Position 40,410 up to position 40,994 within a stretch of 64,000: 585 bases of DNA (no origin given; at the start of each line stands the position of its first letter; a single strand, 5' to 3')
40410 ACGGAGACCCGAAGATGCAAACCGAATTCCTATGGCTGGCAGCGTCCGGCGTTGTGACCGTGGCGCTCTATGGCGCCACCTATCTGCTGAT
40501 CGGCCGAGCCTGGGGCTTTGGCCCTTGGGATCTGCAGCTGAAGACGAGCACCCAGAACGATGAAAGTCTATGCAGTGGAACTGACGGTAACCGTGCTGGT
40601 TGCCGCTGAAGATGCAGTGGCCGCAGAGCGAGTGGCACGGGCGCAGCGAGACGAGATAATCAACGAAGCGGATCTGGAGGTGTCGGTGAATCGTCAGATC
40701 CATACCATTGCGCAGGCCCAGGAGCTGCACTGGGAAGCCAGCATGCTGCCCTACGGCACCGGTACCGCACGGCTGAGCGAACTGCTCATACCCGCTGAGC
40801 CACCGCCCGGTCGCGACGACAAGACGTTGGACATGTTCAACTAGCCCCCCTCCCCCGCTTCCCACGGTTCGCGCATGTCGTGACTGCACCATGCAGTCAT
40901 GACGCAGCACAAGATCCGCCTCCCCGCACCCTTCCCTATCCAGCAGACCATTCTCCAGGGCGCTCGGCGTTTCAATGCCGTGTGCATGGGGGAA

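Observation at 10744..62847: Tripartite intergenic cassette repeated before most transcription units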

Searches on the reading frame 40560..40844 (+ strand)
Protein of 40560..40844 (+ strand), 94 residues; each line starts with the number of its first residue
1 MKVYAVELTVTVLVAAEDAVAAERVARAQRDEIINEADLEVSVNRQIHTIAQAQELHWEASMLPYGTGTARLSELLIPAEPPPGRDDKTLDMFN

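Call 66: search_protein_families(library=pfam, proteins=[window:40560-40844:+], max_evalue=0.05)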
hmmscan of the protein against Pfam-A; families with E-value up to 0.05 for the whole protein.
window:40560-40844:+ (94 aa): 0 families

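Call 77: search_protein_families(library=ncbifam, proteins=[window:40560-40844:+], max_evalue=0.05)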
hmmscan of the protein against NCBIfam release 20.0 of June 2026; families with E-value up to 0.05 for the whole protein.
window:40560-40844:+ (94 aa): 1 family
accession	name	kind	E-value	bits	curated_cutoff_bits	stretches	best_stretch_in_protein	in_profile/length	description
NF009978.0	PRK13443.1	equivalog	0.0023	18.1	148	1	11-47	75-111/136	F0F1 ATP synthase subunit epsilon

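Call 95: search_protein_families(library=phrogs, proteins=[window:40560-40844:+], max_evalue=0.001)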
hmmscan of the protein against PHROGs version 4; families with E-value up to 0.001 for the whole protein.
window:40560-40844:+ (94 aa): 0 families
